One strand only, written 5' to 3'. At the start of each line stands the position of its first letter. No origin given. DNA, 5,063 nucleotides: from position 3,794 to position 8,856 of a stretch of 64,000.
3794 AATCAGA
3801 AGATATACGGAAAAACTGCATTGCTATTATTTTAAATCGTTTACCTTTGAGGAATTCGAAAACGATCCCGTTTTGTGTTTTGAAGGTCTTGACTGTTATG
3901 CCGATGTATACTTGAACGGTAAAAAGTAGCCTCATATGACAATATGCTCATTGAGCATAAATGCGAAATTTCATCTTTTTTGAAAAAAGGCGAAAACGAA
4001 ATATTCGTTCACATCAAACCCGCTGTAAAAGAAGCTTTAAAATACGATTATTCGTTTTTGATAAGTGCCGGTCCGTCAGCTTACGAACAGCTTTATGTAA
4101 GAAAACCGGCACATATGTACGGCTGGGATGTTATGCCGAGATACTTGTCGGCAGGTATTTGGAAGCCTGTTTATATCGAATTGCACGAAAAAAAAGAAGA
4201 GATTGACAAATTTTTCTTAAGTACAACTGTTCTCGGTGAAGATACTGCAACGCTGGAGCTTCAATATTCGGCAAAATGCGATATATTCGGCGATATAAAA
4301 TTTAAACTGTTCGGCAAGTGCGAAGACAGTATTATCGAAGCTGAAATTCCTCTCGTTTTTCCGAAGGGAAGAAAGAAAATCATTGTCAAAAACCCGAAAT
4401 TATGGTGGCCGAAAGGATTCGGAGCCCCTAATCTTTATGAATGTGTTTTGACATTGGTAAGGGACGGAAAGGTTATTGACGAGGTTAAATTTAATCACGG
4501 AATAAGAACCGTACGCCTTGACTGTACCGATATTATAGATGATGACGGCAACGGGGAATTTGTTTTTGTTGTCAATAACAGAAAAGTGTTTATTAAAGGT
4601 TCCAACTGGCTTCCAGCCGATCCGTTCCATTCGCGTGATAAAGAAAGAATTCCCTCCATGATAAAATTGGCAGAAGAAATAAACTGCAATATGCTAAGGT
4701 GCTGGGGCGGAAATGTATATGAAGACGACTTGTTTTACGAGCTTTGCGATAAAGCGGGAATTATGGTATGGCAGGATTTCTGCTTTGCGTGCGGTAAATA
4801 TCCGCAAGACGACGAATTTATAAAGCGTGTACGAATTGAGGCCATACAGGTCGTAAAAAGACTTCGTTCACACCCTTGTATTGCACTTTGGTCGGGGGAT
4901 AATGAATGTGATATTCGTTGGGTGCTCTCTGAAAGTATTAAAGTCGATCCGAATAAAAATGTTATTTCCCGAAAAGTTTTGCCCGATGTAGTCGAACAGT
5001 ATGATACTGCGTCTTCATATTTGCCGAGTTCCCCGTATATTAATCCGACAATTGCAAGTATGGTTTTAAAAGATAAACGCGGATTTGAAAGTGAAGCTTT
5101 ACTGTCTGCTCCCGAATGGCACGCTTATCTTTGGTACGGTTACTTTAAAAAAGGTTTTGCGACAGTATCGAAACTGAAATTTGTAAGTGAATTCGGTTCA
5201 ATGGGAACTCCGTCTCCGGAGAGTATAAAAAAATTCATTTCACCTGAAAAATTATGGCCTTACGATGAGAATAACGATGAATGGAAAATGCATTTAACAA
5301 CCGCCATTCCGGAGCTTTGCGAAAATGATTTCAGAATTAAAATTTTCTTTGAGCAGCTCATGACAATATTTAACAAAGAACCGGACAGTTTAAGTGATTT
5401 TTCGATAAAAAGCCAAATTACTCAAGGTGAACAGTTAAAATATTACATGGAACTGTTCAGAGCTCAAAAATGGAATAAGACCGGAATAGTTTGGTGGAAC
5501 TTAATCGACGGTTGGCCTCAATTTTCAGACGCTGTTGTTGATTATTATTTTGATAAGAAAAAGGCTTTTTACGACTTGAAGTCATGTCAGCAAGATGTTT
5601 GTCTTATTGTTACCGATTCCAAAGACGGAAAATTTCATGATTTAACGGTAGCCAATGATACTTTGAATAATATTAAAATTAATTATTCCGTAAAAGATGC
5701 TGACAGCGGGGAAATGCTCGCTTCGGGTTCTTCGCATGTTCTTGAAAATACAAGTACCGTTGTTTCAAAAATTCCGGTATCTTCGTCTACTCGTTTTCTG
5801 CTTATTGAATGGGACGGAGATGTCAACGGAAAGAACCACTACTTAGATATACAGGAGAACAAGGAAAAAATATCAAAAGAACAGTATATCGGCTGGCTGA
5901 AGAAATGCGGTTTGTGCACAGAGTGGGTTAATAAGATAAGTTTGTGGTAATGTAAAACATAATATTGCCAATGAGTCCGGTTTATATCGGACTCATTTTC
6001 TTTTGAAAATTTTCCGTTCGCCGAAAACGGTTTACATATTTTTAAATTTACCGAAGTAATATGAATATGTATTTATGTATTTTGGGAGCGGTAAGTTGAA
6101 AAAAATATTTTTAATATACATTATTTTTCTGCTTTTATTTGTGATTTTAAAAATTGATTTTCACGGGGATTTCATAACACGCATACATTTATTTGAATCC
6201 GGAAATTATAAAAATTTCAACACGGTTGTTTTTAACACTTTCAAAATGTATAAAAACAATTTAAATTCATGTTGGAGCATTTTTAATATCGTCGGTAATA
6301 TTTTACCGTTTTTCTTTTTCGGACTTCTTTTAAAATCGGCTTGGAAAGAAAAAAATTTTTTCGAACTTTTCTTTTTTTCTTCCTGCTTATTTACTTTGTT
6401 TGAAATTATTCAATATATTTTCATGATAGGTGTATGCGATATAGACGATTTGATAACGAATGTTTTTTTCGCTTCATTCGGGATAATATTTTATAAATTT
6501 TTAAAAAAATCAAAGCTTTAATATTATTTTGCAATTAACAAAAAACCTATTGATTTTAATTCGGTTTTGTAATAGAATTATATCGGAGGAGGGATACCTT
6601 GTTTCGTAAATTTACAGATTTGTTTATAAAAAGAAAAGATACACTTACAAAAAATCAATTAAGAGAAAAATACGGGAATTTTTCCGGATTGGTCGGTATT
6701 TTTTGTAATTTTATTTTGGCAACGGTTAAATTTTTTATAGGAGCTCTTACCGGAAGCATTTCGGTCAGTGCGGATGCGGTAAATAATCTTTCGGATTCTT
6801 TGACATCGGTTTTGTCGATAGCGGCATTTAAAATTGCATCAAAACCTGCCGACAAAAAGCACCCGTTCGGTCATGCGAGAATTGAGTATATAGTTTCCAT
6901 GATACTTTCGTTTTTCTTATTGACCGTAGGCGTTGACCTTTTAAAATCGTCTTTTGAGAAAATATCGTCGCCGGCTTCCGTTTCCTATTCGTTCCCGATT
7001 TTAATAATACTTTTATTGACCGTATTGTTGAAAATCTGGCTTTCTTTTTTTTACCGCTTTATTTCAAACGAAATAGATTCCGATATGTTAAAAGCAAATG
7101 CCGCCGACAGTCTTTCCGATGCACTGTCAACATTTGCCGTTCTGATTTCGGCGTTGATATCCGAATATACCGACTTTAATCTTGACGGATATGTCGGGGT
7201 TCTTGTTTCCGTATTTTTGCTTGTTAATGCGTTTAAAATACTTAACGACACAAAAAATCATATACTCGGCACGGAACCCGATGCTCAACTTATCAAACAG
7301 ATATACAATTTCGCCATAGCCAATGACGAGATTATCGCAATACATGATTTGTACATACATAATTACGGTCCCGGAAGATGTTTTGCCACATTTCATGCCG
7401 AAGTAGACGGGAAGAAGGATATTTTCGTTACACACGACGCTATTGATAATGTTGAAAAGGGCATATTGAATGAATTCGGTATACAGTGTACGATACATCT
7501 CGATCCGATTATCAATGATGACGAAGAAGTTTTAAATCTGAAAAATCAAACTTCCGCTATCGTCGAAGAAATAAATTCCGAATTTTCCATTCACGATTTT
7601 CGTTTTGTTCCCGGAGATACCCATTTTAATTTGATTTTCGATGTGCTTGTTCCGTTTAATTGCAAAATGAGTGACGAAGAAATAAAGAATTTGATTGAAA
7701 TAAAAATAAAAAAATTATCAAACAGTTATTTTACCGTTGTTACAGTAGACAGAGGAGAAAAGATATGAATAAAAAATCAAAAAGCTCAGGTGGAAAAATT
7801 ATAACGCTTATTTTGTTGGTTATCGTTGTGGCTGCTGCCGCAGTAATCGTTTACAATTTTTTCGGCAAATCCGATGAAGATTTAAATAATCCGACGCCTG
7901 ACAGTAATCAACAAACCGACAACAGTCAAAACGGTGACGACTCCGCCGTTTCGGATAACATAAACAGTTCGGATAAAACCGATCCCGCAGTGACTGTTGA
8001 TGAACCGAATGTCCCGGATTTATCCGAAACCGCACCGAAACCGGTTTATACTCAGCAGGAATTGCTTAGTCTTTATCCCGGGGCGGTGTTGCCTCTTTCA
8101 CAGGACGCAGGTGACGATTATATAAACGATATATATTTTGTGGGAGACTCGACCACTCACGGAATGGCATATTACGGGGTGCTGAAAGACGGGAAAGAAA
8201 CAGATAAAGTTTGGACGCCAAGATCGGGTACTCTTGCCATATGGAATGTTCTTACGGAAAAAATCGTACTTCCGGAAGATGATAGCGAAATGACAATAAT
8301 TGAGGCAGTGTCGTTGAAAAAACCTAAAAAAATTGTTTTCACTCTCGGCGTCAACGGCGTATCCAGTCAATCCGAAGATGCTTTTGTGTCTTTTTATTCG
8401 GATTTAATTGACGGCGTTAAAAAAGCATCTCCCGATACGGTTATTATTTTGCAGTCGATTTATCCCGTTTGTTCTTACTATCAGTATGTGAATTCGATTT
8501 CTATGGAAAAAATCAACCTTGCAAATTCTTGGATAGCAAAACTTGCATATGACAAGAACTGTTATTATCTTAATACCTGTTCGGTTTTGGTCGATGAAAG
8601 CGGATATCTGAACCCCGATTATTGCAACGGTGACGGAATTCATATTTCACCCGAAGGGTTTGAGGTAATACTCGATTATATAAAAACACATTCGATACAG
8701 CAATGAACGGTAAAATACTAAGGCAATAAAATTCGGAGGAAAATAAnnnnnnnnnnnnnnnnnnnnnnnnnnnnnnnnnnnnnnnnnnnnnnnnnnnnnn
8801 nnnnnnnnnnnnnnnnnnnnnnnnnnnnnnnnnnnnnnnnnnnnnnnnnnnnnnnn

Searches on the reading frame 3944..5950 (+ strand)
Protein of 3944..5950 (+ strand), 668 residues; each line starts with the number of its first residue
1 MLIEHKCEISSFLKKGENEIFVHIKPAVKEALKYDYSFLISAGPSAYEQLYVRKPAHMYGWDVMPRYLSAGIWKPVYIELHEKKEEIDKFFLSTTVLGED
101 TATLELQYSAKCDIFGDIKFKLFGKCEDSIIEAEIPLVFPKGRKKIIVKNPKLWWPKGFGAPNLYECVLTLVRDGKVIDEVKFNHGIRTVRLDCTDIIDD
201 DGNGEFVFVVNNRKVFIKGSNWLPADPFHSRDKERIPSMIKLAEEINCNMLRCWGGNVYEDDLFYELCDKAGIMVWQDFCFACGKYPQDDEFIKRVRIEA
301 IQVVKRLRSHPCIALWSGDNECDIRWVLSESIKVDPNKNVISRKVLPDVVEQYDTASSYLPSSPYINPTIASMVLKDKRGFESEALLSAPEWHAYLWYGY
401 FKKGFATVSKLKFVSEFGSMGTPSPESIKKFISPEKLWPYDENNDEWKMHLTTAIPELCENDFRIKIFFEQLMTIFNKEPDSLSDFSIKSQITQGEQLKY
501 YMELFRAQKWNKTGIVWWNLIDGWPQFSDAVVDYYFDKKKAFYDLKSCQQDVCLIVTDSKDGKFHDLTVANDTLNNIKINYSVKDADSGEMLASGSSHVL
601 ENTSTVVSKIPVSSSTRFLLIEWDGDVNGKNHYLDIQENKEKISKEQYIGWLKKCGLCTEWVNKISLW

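Call 21: search_protein_families(library=pfam, proteins=[window:3944-5950:+], max_evalue=0.001)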
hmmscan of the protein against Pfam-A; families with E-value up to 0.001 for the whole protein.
window:3944-5950:+ (668 aa): 3 families
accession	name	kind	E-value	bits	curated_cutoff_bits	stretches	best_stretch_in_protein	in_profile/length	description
PF00703.27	Glyco_hydro_2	-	2.9e-12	47.7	23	1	87-188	3-109/109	Glycosyl hydrolases family 2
PF22666.2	Glyco_hydro_2_N2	-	9.1e-10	39.3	27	1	2-74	95-167/167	Glycosyl hydrolase 2 galactose-binding domain-like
PF02836.23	Glyco_hydro_2_C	-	4.7e-06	26.4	21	1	207-323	7-137/302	Glycosyl hydrolases family 2, TIM barrel domain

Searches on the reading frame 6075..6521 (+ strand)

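Call 21: search_protein_families(library=pfam, proteins=[window:6075-6521:+], max_evalue=0.001)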
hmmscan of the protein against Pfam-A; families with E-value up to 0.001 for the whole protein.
window:6075-6521:+ (148 aa): 1 family
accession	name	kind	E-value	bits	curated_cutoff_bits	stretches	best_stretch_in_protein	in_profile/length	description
PF04892.17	VanZ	-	2e-15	57.9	30.1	1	12-143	1-125/126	VanZ like family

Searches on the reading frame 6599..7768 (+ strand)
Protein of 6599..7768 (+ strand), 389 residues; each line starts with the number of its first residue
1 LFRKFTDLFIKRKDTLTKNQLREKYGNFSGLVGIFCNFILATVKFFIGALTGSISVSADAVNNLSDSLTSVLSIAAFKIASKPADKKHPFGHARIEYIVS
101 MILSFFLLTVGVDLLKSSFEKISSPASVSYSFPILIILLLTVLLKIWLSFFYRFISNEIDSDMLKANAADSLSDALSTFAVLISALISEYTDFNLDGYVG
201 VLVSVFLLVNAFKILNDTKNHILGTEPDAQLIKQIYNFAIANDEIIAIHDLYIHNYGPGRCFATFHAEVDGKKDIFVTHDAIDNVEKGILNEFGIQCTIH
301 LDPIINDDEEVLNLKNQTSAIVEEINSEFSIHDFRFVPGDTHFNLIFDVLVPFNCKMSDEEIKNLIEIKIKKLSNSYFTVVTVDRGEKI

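Call 21: search_protein_families(library=pfam, proteins=[window:6599-7768:+], max_evalue=0.001)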
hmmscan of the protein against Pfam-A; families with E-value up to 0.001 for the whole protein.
window:6599-7768:+ (389 aa): 2 families
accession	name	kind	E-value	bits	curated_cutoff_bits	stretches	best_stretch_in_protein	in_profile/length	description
PF01545.26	Cation_efflux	-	4e-41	141.4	26.6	1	31-218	2-193/198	Cation efflux family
PF16916.11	ZT_dimer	-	6.2e-12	45.8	26.7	1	227-303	1-77/78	Dimerisation domain of Zinc Transporter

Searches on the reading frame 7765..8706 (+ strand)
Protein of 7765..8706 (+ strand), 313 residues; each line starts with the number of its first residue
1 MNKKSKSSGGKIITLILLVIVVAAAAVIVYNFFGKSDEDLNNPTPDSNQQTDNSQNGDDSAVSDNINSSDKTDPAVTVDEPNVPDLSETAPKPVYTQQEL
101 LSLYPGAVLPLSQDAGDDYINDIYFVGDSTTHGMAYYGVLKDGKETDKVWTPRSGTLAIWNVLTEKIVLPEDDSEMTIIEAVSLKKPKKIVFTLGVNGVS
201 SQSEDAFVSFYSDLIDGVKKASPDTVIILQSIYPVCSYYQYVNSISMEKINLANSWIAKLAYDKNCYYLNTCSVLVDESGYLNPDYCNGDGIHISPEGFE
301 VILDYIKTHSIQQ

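Call 3: search_protein_families(library=pfam, proteins=[window:7765-8706:+], max_evalue=0.01)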
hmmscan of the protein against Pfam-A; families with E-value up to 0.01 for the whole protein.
window:7765-8706:+ (313 aa): 3 families
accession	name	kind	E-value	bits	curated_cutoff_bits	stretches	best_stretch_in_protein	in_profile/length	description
PF13472.12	Lipase_GDSL_2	-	9.1e-13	49.5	32.9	1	125-300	1-177/178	GDSL-like Lipase/Acylhydrolase family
PF00657.28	Lipase_GDSL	-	3.2e-08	34.4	23.6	1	123-305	1-207/208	GDSL-like Lipase/Acylhydrolase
PF05961.16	Chordopox_A13L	-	0.007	17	24.1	0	13-53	3-42/69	Chordopoxvirus A13L protein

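Call 31: find_related_loci(query=window:7765-8706:+, collection=metagenome_contigs, flank=10000)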
Query window:7765-8706:+ (313 aa) in metagenome_contigs; peptide patterns used: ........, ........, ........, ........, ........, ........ (x = any residue, [..] = any of these).
97 stretches matched a pattern, but none encodes a relative of the query by tblastn (E <= 1e-3).

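Call 32: find_homologous_proteins(query=window:7765-8706:+, max_evalue=1e-10)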
Query window:7765-8706:+ (313 aa): 482 proteins with E <= 1e-10 among 1967 candidates; the best 120 are listed.
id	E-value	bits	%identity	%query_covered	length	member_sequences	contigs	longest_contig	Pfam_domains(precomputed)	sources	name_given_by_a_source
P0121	6.8e-204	694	100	100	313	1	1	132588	PF13472.13,PF00657.29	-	-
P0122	3.1e-185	633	90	100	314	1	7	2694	PF13472.13,PF00657.29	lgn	-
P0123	5.4e-114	399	59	99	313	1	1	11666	PF13472.13,PF00657.29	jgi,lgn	jgi:hypothetical protein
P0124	1.4e-113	397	73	75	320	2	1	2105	PF13472.13,PF00657.29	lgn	-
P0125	1.6e-113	397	61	100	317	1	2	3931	PF13472.13,PF00657.29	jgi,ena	-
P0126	5.0e-112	392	60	89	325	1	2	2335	PF13472.13,PF00657.29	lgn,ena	-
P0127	9.4e-111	388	58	98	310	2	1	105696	PF13472.13,PF00657.29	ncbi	-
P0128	2.9e-110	387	56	99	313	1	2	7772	PF13472.13,PF00657.29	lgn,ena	-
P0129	1.3e-109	384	58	98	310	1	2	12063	PF13472.13,PF00657.29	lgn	-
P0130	4.2e-109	383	60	98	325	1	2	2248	PF13472.13,PF00657.29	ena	-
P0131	3.1e-108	380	69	73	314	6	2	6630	PF13472.13,PF00657.29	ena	-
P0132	2.4e-107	377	60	91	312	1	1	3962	PF13472.13,PF00657.29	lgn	-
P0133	6.6e-107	376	62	81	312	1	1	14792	PF13472.13,PF00657.29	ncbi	-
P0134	1.1e-106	375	66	82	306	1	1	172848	PF13472.13,PF00657.29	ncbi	-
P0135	3.2e-106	373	58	96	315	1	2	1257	PF13472.13,PF00657.29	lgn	-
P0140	8.7e-103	362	71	71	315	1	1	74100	PF13472.13,PF00657.29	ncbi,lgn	-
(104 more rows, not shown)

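Call 33: find_encoding_contigs(protein=P0122, flank=10000, max_places=7)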
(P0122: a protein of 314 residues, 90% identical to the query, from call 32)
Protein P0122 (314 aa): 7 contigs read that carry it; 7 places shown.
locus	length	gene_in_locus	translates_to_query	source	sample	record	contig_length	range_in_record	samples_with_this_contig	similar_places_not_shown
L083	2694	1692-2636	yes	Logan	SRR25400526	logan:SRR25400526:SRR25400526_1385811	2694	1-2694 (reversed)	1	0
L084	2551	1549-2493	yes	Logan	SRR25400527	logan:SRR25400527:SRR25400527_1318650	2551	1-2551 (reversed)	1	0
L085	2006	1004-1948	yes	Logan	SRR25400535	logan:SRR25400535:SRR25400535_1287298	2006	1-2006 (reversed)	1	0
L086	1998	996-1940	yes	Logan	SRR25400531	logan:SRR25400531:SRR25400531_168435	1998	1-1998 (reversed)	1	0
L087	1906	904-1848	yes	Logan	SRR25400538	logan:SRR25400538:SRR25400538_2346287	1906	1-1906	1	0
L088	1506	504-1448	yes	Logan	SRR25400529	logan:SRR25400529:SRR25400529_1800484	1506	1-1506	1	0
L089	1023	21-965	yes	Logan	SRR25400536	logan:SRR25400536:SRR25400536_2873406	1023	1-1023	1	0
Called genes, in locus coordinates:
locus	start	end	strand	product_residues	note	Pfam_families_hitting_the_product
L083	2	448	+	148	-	?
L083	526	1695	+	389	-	PF01545:Cation_efflux, PF16916:ZT_dimer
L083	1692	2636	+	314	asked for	PF00657:Lipase_GDSL (weak), PF13472:Lipase_GDSL_2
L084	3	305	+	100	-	?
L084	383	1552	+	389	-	PF01545:Cation_efflux, PF16916:ZT_dimer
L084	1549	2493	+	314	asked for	PF00657:Lipase_GDSL (weak), PF13472:Lipase_GDSL_2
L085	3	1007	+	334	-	?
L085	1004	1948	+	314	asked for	PF00657:Lipase_GDSL (weak), PF13472:Lipase_GDSL_2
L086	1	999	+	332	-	?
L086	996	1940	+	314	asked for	PF00657:Lipase_GDSL (weak), PF13472:Lipase_GDSL_2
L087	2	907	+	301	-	?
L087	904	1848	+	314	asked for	PF00657:Lipase_GDSL (weak), PF13472:Lipase_GDSL_2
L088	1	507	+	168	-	?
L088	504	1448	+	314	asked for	PF00657:Lipase_GDSL (weak), PF13472:Lipase_GDSL_2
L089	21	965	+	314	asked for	PF00657:Lipase_GDSL (weak), PF13472:Lipase_GDSL_2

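Call 34: find_encoding_contigs(protein=P0134, flank=10000, max_places=2)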
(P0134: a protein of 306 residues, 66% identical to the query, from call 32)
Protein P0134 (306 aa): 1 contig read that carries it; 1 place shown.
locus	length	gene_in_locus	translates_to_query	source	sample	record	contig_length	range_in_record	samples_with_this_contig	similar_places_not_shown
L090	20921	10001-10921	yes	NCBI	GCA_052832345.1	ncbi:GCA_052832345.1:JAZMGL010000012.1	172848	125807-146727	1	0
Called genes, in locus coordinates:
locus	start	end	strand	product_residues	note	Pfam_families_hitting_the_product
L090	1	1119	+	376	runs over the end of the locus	PF01702:TGT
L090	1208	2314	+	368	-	PF00254:FKBP_C, PF05698:Trigger_C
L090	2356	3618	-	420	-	PF07833:Cu_amine_oxidN1, PF02557:VanY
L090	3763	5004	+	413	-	PF01266:DAO (faint), PF03486:HI0933_like, PF07992:Pyr_redox_2 (weak), PF13738:Pyr_redox_3 (faint), PF22780:HI0933_like_1st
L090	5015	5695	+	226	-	PF02224:Cytidylate_kin, PF13189:Cytidylate_kin2, PF13238:AAA_18 (faint)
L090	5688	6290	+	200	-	PF01553:Acyltransferase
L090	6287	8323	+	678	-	PF02401:LYTB, PF23459:S1_RRP5 (faint), PF00575:S1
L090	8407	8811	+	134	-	PF04892:VanZ-LLP1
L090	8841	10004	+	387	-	PF01545:Cation_efflux, PF16916:ZT_dimer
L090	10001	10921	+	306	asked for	PF00657:Lipase_GDSL (weak), PF13472:Lipase_GDSL_2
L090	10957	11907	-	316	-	-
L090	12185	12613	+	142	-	PF02367:TsaE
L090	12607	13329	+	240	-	PF00814:TsaD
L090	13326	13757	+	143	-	PF02502:LacAB_rpiB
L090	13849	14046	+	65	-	-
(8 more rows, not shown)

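Call 35: find_encoding_contigs(protein=P0140, flank=10000, max_places=2)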
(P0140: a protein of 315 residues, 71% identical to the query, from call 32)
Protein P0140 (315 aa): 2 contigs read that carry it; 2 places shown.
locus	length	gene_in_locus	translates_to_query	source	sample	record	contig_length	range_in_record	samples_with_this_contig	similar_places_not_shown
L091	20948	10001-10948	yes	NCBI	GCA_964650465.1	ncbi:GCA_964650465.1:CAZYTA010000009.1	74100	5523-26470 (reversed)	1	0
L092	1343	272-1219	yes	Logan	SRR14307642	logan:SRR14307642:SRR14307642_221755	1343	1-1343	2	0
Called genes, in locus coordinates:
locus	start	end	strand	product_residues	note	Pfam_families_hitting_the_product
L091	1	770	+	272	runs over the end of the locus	-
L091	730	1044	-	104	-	-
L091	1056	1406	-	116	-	-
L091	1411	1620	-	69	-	-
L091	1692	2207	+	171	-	PF00149:Metallophos (faint), PF12850:Metallophos_2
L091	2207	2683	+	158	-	-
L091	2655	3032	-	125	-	-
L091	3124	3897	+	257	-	PF20582:UPF0758_N (weak), PF04002:RadC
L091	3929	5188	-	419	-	PF07833:Cu_amine_oxidN1, PF02557:VanY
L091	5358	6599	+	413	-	PF01266:DAO (faint), PF03486:HI0933_like, PF07992:Pyr_redox_2 (weak), PF13454:NAD_binding_9 (faint), PF13738:Pyr_redox_3 (faint), PF22780:HI0933_like_1st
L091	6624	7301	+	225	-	PF02224:Cytidylate_kin, PF13189:Cytidylate_kin2, PF13238:AAA_18 (weak), PF13207:AAA_17 (faint)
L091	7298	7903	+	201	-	PF01553:Acyltransferase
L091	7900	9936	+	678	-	PF02401:LYTB, PF23459:S1_RRP5 (faint), PF00575:S1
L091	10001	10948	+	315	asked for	PF00657:Lipase_GDSL (weak), PF13472:Lipase_GDSL_2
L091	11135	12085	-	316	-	-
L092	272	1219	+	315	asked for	PF00657:Lipase_GDSL (weak), PF13472:Lipase_GDSL_2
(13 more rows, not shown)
